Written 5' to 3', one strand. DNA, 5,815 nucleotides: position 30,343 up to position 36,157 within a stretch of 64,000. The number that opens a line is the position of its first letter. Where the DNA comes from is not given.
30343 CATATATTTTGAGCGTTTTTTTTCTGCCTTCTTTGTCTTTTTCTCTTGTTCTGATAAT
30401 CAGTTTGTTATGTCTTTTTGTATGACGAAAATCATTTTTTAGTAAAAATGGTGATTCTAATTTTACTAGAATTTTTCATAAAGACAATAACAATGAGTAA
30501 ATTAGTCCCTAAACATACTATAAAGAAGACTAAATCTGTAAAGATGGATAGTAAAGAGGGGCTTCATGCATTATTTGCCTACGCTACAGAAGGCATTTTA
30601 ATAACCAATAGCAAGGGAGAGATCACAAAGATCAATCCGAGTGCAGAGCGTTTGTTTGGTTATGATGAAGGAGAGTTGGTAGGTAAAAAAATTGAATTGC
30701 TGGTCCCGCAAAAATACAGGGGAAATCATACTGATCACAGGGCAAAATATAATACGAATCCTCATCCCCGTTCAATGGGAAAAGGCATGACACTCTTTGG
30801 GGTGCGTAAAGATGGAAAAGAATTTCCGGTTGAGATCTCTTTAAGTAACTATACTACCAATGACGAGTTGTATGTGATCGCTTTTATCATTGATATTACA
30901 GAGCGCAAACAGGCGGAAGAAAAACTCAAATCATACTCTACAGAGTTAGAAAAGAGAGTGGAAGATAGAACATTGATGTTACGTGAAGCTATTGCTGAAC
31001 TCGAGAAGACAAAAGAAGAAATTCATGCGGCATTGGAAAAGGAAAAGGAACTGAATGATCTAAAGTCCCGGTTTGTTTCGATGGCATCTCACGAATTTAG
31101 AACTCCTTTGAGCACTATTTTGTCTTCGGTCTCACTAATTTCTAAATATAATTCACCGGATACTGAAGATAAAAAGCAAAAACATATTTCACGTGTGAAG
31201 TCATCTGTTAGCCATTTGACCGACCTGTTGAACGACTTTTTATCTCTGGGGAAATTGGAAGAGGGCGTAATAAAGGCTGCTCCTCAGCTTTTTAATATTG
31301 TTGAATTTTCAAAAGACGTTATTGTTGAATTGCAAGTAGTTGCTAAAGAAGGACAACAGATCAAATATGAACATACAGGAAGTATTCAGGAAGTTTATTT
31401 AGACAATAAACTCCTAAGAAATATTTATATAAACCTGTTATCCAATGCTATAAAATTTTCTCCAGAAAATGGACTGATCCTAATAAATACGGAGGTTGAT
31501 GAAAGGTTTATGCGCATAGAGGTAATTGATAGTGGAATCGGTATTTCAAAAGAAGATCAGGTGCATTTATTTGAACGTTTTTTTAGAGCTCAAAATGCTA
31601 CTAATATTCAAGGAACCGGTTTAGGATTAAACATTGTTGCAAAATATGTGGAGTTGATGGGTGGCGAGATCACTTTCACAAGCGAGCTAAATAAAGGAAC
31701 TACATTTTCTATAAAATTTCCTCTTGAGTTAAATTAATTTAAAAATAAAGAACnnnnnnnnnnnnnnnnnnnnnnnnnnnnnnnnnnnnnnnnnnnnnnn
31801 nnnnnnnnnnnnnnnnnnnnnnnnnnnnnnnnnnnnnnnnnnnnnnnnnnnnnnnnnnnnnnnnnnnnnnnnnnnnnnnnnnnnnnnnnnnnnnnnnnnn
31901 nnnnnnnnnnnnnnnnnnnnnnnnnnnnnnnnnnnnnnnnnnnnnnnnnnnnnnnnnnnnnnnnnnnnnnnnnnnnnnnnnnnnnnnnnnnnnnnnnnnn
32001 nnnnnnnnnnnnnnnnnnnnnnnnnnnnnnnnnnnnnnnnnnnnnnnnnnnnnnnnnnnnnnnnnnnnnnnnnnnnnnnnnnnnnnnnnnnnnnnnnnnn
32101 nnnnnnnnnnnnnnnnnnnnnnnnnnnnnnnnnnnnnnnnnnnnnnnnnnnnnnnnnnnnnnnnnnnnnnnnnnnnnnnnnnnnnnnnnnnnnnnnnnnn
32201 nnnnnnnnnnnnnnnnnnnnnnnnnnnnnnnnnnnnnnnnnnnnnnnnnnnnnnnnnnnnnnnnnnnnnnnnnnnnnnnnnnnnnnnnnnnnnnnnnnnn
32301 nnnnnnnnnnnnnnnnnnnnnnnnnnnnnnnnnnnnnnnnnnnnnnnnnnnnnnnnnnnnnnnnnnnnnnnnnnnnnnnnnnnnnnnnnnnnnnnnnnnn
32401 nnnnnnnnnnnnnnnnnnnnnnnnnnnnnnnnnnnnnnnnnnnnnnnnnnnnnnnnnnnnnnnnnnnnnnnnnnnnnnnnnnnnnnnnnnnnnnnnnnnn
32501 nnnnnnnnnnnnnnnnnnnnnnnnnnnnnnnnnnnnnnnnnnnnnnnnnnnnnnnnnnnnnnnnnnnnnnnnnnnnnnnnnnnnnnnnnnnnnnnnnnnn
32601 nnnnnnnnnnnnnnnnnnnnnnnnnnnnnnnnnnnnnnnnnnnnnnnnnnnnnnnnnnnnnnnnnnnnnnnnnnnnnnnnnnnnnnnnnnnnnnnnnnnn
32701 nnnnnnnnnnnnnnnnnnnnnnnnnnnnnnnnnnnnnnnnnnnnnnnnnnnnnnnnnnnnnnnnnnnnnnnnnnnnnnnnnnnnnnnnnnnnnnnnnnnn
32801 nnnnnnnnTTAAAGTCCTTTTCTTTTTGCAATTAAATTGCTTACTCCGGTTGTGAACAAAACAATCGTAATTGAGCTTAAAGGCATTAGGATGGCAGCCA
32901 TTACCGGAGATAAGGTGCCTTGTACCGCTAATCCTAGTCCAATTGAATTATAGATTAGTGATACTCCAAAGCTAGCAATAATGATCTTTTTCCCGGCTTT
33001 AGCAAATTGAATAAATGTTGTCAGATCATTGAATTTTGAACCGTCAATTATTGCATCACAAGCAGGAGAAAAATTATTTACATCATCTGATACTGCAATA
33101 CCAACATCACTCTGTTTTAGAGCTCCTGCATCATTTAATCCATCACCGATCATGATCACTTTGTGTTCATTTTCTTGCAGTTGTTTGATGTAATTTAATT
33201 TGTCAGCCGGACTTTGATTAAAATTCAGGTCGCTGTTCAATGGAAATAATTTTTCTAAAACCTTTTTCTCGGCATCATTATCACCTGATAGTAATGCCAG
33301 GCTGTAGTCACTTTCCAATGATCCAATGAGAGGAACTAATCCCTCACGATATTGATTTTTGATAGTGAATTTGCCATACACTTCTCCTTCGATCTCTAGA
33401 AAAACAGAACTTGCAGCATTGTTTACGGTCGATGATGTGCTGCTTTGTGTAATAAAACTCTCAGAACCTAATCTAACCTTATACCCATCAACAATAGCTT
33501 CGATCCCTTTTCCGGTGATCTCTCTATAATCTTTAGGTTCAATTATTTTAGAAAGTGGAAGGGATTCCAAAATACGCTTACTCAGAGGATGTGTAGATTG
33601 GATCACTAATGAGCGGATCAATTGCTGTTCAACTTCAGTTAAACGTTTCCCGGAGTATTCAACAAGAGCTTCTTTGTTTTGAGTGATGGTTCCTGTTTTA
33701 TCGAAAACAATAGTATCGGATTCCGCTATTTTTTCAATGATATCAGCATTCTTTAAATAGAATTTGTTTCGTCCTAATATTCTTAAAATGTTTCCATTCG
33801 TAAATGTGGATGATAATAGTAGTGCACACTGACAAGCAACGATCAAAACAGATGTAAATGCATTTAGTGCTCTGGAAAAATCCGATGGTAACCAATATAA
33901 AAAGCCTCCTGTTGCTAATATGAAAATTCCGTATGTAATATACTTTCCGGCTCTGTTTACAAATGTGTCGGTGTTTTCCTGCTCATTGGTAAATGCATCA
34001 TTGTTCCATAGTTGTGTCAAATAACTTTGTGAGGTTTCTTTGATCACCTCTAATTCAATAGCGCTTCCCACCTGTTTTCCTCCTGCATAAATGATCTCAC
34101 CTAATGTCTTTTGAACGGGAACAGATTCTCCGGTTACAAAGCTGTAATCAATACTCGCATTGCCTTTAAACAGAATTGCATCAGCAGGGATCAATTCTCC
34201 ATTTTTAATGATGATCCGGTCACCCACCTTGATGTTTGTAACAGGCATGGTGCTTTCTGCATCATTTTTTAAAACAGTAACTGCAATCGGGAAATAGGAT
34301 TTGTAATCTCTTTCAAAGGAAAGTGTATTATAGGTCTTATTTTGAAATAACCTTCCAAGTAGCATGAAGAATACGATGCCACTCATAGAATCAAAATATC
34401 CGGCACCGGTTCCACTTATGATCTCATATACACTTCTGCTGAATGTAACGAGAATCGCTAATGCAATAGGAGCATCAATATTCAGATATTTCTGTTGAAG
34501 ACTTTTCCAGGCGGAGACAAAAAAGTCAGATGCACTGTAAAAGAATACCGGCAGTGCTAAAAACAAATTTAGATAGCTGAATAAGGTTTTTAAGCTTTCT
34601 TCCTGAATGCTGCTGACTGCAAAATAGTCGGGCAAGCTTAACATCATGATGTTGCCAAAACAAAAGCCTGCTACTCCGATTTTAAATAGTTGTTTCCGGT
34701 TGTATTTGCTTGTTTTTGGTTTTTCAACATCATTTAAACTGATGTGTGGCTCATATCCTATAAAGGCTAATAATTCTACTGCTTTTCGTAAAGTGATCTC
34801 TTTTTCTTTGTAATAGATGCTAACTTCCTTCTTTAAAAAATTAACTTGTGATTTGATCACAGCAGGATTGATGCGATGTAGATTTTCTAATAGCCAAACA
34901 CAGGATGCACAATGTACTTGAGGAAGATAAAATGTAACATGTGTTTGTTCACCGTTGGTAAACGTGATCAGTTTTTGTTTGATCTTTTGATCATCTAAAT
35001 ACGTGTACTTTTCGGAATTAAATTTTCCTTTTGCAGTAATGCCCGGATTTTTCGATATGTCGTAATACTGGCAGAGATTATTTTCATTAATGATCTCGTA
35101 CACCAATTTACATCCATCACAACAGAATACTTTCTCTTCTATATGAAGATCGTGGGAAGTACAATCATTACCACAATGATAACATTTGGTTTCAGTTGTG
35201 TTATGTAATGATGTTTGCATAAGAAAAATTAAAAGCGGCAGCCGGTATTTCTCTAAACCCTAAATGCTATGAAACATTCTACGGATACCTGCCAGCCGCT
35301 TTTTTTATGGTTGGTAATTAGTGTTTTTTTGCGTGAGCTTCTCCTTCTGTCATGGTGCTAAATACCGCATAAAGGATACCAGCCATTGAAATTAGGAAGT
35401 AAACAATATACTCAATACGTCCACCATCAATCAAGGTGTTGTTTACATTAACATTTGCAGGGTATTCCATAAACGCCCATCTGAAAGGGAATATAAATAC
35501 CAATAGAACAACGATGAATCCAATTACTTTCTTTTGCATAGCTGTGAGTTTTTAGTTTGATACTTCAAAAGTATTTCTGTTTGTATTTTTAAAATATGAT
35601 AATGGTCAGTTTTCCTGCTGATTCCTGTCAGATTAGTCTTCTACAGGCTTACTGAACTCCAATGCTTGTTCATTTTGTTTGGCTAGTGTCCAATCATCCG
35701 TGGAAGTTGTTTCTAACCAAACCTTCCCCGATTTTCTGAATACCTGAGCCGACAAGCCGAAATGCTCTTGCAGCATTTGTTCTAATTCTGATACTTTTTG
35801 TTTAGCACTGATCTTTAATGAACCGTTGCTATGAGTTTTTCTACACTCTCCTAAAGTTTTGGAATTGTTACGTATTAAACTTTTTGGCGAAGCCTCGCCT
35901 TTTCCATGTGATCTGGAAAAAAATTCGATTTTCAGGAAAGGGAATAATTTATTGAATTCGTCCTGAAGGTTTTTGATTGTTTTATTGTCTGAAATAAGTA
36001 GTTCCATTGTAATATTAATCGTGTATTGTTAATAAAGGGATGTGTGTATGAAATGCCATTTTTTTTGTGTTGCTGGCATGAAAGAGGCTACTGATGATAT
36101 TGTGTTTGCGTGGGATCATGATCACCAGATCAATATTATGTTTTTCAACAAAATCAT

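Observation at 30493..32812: FixL/FixJ–FixK-like module fused into two genes: a cytoplasmic PAS histidine kinase plus a receiver–Crp/Fnr-domain fusion regulator, embedded in the cco locus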

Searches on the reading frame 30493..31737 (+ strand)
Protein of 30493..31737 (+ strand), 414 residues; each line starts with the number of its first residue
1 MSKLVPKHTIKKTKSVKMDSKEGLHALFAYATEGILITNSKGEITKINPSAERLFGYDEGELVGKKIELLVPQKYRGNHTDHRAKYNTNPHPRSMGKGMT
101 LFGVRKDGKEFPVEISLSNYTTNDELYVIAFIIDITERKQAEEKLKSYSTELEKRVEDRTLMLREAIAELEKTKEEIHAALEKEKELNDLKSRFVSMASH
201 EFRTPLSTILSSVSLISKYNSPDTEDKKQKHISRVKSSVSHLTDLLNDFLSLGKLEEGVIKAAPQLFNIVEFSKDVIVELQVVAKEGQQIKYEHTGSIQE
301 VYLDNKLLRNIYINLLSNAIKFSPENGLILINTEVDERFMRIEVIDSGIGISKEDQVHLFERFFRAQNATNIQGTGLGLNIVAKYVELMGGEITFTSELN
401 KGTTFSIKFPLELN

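Call 5: search_protein_families(library=pfam, proteins=[window:30493-31737:+], max_evalue=0.01)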
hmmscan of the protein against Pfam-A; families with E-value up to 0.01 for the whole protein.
window:30493-31737:+ (414 aa): 8 families
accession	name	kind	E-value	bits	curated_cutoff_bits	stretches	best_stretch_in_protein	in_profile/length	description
PF02518.31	HATPase_c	-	1.7e-28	99.7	26.4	1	304-412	2-110/111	Histidine kinase-, DNA gyrase B-, and HSP90-like ATPase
PF00512.31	HisKA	-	1.6e-14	54.2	26.9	1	191-258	2-66/66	His Kinase A (phospho-acceptor) domain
PF13426.13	PAS_9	-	1.7e-14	54.4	27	1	33-137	2-103/103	PAS domain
PF00989.32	PAS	-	6.7e-13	49.1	22.6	1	26-135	5-113/113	PAS fold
PF13188.13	PAS_8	-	1.3e-06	28.5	21.8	1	24-73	3-49/65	PAS domain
PF08448.16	PAS_4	-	2.5e-06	28.1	23.1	1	33-140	6-110/110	PAS fold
PF24820.1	Diguanyl_cycl_sensor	-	3.8e-06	27.2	28.1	1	29-129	3-105/109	Diguanylate cyclase-like sensor domain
PF14501.12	HATPase_c_5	-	0.0081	16.5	22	0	310-398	8-91/102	GHKL domain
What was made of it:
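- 30493..31737 (+): Soluble sensor histidine kinase (414 aa): FixL/DosP-clade PAS (about residues 24-140, nt 30562-30912), HisKA with phospho-acceptor His200 (codon 31090-31092), HATPase_c. Pfam (call 5).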

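Call 6: search_protein_families(library=ncbifam, proteins=[window:30493-31737:+], max_evalue=0.01)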
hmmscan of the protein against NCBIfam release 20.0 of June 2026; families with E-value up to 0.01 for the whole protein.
window:30493-31737:+ (414 aa): 93 families (the best 25 are shown)
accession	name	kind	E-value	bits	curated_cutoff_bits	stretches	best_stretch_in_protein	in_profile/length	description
NF045595.1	HK_scytonemin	equivalog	3.6e-62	210.7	865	1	167-411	391-635/637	scytonemin biosynthesis sensor histidine kinase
NF047874.1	MASE3_PAS_HK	subfamily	5.7e-61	207.1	560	1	8-412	251-626/655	MASE3 domain-containing sensor histidine kinase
TIGR02956.1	TMAO_torS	equivalog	3.3e-54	184.3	676.5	1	137-412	410-683/967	TMAO reductase system sensor histidine kinase/response regulator TorS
NF046044.1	PnpS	equivalog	1.6e-51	175.6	400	2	179-410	158-390/390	two-component system histidine kinase PnpS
NF033092.0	HK_WalK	equivalog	1.4e-47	162.6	725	2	129-410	303-593/594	cell wall metabolism sensor histidine kinase WalK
TIGR02966.1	phoR_proteo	equivalog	1.4e-46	159.1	334.2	1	176-409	99-333/333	phosphate regulon sensor histidine kinase PhoR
NF041947.1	LuxQ_Vibrio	equivalog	6.7e-43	146.7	1200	2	170-413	451-698/843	quorum-sensing autoinducer 2 sensor kinase/phosphatase LuxQ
NF045911.1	TCSHisKinNblS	equivalog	1.1e-42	146.3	1000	1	21-409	265-618/621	two-component system sensor histidine kinase NblS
NF038297.2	hybrid_HK_HrmK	equivalog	2.3e-42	145.5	725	1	146-412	188-458/607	hybrid histidine kinase/response regulator HrmK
NF008468.0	PRK11360.1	equivalog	4.5e-39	134.3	646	2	193-412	398-609/616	two-component system sensor histidine kinase AtoS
NF011874.0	PRK15347.1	equivalog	9.3e-39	133.1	852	1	146-412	367-615/921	two component system sensor kinase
NF008318.0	PRK11107.1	equivalog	5.8e-38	130.5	890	1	145-414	247-521/920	two-component sensor histidine kinase BarA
NF041832.1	near_NosP_CTERM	subfamily_domain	4.2e-37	128.1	400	1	188-412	4-226/370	NahK/ErcS family hybrid sensor histidine kinase/response regulator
NF008302.0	PRK11091.1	equivalog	7.4e-37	126.9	838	1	187-411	280-505/779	aerobic respiration two-component sensor histidine kinase ArcB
NF041735.1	hist_kin_RppB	equivalog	1.7e-36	126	400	1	193-410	218-438/438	two-component system sensor histidine kinase RppB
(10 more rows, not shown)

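Call 8: search_solved_structures(query=window:30493-31737:+, max_evalue=0.001, show_alignments=0)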
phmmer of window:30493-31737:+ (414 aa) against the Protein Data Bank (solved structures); distinct sequences matched with E-value up to 0.001: 78 (the best 60 are shown).
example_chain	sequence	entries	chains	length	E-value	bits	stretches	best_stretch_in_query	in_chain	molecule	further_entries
7z8n_A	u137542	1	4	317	1.4e-31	113.3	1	142-411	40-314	Histidine kinase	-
4u7n_A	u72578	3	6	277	2.5e-29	105.9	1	174-412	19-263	Histidine protein kinase sensor protein | Histidine kinase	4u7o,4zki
5c93_A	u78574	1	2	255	2.2e-28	102.9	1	180-412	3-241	Histidine kinase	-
4i5s_A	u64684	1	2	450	6.6e-27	98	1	177-412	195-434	Putative histidine kinase CovS; VicK-like protein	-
4jas_A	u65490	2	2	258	3.1e-25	92.5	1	180-410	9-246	Histidine kinase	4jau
2c2a_A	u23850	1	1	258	6.1e-25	91.5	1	180-410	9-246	SENSOR HISTIDINE KINASE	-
5uht_A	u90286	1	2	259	6.1e-25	91.5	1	180-410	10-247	Sensor histidine kinase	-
3dge_A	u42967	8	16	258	6.1e-25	91.5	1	180-410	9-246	Sensor protein | Histidine kinase | Sensor histidine kinase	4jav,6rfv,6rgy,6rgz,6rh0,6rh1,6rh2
6azr_A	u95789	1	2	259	2.9e-24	89.3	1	180-410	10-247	Sensor histidine kinase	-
6rh7_A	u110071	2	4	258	1.5e-23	86.9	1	180-410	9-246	Sensor histidine kinase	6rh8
6qrj_A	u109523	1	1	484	1e-22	84.2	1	197-410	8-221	Hybrid kinase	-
8u4x_A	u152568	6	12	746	4.3e-20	75.5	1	177-411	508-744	histidine kinase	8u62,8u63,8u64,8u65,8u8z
3d36_A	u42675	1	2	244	3e-19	72.7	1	192-411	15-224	Sporulation kinase B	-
3a0r_A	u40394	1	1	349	3.3e-18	69.3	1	167-410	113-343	Sensor protein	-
6lgq_C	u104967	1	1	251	3.7e-18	69.2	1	186-411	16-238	Histidine kinase KdpD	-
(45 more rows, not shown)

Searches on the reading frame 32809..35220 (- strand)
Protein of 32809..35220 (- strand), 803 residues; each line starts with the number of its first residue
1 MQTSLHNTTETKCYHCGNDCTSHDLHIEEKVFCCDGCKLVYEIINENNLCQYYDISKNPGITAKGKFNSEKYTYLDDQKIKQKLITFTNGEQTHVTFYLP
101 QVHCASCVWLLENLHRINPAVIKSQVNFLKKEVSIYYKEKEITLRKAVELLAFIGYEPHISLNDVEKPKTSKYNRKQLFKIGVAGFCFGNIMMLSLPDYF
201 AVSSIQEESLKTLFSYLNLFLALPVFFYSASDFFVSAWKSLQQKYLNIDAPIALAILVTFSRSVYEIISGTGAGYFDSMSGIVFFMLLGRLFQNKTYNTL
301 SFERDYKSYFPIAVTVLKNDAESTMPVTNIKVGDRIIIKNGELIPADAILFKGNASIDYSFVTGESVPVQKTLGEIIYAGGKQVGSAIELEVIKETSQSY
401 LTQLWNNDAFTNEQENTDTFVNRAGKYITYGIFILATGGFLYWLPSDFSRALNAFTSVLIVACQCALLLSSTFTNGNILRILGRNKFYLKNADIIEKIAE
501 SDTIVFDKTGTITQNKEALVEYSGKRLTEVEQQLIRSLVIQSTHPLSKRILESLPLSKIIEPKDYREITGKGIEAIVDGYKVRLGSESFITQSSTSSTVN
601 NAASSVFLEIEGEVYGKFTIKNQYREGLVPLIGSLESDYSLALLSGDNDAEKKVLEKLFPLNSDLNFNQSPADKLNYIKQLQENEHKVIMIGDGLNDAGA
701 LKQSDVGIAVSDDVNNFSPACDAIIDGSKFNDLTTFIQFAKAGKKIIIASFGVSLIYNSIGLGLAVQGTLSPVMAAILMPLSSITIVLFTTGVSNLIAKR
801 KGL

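Call 5: search_protein_families(library=pfam, proteins=[window:32809-35220:-], max_evalue=0.01)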
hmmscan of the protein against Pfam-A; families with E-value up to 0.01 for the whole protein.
window:32809-35220:- (803 aa): 5 families
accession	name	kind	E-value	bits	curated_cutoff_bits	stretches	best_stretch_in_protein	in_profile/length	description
PF00122.25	E1-E2_ATPase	-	1.3e-32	113.2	28.1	1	311-483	4-179/181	E1-E2 ATPase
PF00702.32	Hydrolase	-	8.8e-20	72.3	26.4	1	502-704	2-190/191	haloacid dehalogenase-like hydrolase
PF12156.14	ATPase-cat_bd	-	1.2e-12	48.8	27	1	12-87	1-84/86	Putative metal-binding domain of cation transport ATPase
PF08282.18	Hydrolase_3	-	7.9e-05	22.9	20.9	1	677-726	195-244/255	haloacid dehalogenase-like hydrolase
PF00403.32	HMA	-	0.0003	21.5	24.8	1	96-156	1-61/62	Heavy-metal-associated domain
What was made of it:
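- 32809..35539 (-): orf73 (35318-35539, small protein with two hydrophobic stretches in its translation) and ccoI/FixI-type Cu P1B-ATPase (32809-35220), convergent with the RR. Pfam E1-E2_ATPase, ATPase-cat_bd, HMA (call 5).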

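Call 6: search_protein_families(library=ncbifam, proteins=[window:32809-35220:-], max_evalue=0.01)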
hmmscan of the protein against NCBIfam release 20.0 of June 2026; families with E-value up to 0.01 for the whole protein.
window:32809-35220:- (803 aa): 24 families
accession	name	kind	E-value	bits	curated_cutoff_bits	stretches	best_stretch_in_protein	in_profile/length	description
TIGR01525.1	ATPase-IB_hvy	subfamily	5.3e-95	319.4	346.25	1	248-788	1-555/560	heavy metal translocating P-type ATPase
TIGR01511.1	ATPase-IB1_Cu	subfamily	6.7e-86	289.3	397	1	230-788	2-536/542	copper-translocating P-type ATPase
TIGR01512.1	ATPase-IB2_Cd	subfamily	8.1e-67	226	313.5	1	321-785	60-484/494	cadmium family heavy metal-translocating P-type ATPase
NF007952.0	PRK10671.1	equivalog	8.1e-59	199.6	1316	1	88-787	98-825/838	copper-exporting P-type ATPase CopA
NF008262.1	PRK11033.1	equivalog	1.2e-52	179.3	1005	1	313-762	233-696/731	zinc/cadmium/mercury/lead-transporting ATPase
TIGR01494.1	ATPase_P-type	subfamily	1.2e-49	169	62.3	1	284-767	7-462/478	HAD-IC family P-type ATPase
NF033775.1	P_type_ZntA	exception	2.3e-44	151.9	1240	1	313-768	238-703/732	Zn(II)/Cd(II)/Pb(II) translocating P-type ATPase ZntA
TIGR01647.1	ATPase-IIIA_H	equivalog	2.2e-30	105.5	615.5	2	314-525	94-310/755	plasma-membrane proton-efflux P-type ATPase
TIGR01657.1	P-ATPase-V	hypoth_equivalog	1.6e-26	92.2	618.25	2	669-713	786-830/1055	ATP13A2 family polyamine export P-type ATPase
TIGR01497.1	kdpB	equivalog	1.4e-25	89.5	527.9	2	314-521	108-319/675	potassium-transporting ATPase subunit KdpB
TIGR01517.1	ATPase-IIB_Ca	equivalog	3.4e-19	68.5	507.05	2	311-544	155-402/882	calcium-translocating P-type ATPase, PMCA-type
NF010609.0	PRK14010.1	equivalog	5.5e-19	67.8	1323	2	325-517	118-314/673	K(+)-transporting ATPase subunit B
TIGR01524.1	ATPase-IIIB_Mg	equivalog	4.1e-18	64.7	610.75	2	319-523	138-358/867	magnesium-translocating P-type ATPase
TIGR01522.1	ATPase-IIA2_Ca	equivalog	2.7e-16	58.6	798.3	2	668-737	570-640/854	calcium-transporting P-type ATPase, PMR1-type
NF011702.0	PRK15122.1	subfamily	6.3e-16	57.5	975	2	670-713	626-669/907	magnesium-translocating P-type ATPase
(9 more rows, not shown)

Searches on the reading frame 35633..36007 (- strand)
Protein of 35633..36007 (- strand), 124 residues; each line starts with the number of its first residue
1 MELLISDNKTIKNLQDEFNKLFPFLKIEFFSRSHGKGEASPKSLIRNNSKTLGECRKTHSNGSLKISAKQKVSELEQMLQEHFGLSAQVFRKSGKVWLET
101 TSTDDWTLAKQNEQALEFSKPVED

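Call 13: search_protein_families(library=pfam, proteins=[window:35633-36007:-], max_evalue=0.01)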
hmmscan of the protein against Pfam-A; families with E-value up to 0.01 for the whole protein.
window:35633-36007:- (124 aa): 0 families

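Call 35: search_protein_families(library=pfam, proteins=[window:35633-36007:-], max_evalue=0.1)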
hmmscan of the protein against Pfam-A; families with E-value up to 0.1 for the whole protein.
window:35633-36007:- (124 aa): 0 families

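Call 36: search_protein_families(library=ncbifam, proteins=[window:35633-36007:-], max_evalue=0.01)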
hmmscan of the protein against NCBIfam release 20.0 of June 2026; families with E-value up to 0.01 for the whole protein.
window:35633-36007:- (124 aa): 0 families

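Call 62: search_solved_structures(query=window:35633-36007:-, max_evalue=10, show_alignments=0)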
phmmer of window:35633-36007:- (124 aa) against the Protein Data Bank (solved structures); distinct sequences matched with E-value up to 10: 0.

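Call 64: find_homologous_proteins(query=window:35633-36007:-, max_evalue=0.00001)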
Query window:35633-36007:- (124 aa): 449 proteins with E <= 0.00001 among 453 candidates; the best 120 are listed.
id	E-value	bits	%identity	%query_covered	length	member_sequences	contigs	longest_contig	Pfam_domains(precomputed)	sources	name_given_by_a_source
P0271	8.2e-73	260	98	100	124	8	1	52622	-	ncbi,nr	ncbi:MAG: hypothetical protein JNL24_11940 [Bacteroidia bacterium]|nr:hypothetical protein [Bacteroi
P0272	2.6e-61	223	85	100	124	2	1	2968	-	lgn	-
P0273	2.0e-56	207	77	99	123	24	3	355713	-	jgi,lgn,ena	jgi:hypothetical protein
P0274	1.2e-55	204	76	99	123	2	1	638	-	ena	-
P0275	3.5e-48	180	67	100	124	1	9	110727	-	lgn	-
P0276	9.3e-47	176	69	95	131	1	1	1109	-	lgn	-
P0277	8.5e-46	173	66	98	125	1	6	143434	-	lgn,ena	-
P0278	5.7e-45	170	64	100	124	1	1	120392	-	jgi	-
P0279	6.1e-45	170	69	95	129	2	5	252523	-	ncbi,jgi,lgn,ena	jgi:hypothetical protein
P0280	4.7e-44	167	61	100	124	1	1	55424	-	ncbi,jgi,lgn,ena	jgi:hypothetical protein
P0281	1.0e-43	166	62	100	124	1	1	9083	-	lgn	-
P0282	9.6e-43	163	66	93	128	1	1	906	-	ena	-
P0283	5.7e-42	160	59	100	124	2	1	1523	-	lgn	-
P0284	5.7e-42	160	64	95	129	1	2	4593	-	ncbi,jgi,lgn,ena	jgi:hypothetical protein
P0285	2.9e-41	158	64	96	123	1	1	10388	-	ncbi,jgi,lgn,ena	jgi:hypothetical protein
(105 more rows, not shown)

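Call 72: predict_structure(alignment_id=A3)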
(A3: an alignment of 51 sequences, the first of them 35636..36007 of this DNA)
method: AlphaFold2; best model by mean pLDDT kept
length: 124 residues; sequences in the alignment: 51
mean_pLDDT: 86.8   pTM: 0.79
mean pLDDT of the five models: 86.8, 82.7, 79.8, 75.9, 71.0
residues with pLDDT >= 90: 63; 70-90: 53; 50-70: 7; < 50: 1
segments of 3 or more residues with pLDDT < 50: none
pLDDT, mean of each block of 10 residues (from residue 1): 86 93 93 73 89 86 88 91 91 88 89 86 58
secondary structure, 60 per line:
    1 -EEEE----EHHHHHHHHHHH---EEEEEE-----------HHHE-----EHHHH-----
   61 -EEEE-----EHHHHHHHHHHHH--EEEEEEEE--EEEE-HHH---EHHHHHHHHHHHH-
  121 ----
elements in order: E2-5 H11-21 E25-30 H52-55 E62-65 H72-83 E86-93 E96-99 H108-119

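Call 74: fold_search(model_id=the predicted structure, library=pdb)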
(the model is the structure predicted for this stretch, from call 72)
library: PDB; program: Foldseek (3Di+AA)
matches with E <= 10: 653; with E <= 0.001: 0
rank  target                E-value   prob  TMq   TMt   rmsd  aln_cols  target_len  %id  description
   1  3b08_A                5.8e-02  0.30  0.26  0.22  15.4       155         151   11  Crystal structure of the mouse HOIL1-L-NZF in complex with linear di-ubiquitin (released 2011-12-14)
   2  5oe7_B                8.0e-02  0.23  0.26  0.23  17.6       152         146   10  Structure of OTULIN bound to the Met1-linked diubiquitin activity probe (released 2017-09-27)
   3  7yui_A                1.0e-01  0.21  0.26  0.12  15.6       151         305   11  Crystal structure of HOIL-1L(195-423) in complex with the linear tetra-ubiquitin (released 2023-08-30)
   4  8cmr_B                1.1e-01  0.21  0.26  0.22  16.3       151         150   12  Linear specific OTU-type DUB SnOTU from the pathogen S. negenvensis in complex with linear di-ubiquitin (released 2023-11-22)
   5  8t48_A                1.3e-01  0.20  0.25  0.21  17.0       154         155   12  The N4BP1 CUE-like domain in complex with linear di-Ubiquitin (released 2024-03-13)
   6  7eb9_A                1.3e-01  0.20  0.27  0.13  15.7       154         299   14  The structure of the A20-binding inhibitor of NF-kB 1 in complex with tetra-ubiquitin (released 2021-07-21)
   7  2w9n                  1.5e-01  0.21  0.27  0.23  20.0       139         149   13  crystal structure of linear di-ubiquitin (released 2009-04-28)
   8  8peq_J                1.5e-01  0.20  0.28  0.23  17.3       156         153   12  Complex of diubiquitin-derived artificial binding protein (Affilin) variant Af2 with its target oncofetal fibronectin  (released 2024-06-26)
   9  3b08_G                1.9e-01  0.20  0.26  0.23  15.6       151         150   12  Crystal structure of the mouse HOIL1-L-NZF in complex with linear di-ubiquitin (released 2011-12-14)
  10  5chf_A                1.9e-01  0.15  0.24  0.21  15.8       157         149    9  Crystal structure of murine ISG15 in space group P21212 (released 2016-09-28)
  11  8peq_L                2.0e-01  0.18  0.27  0.23  17.4       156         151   12  Complex of diubiquitin-derived artificial binding protein (Affilin) variant Af2 with its target oncofetal fibronectin  (released 2024-06-26)
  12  6mdh                  2.1e-01  0.16  0.26  0.22  16.0       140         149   11  X-ray crystal structure of ISG15 from Myotis davidii (released 2018-12-12)
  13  6yva_C                2.2e-01  0.25  0.27  0.22  15.6       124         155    6  PLpro-C111S with mISG15 (released 2020-05-13)
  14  5vix                  2.2e-01  0.14  0.24  0.21  12.9       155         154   10  Crystal structure of Polyubiquitin with 3 ub domains, domains 1 and 2, from Naegleria fowleri ATCC 30863 (released 2017-05-24)
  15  3rt3_B                2.4e-01  0.12  0.25  0.21  16.4       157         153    9  Complex of influenza virus protein with host anti-viral factor (released 2011-07-13)
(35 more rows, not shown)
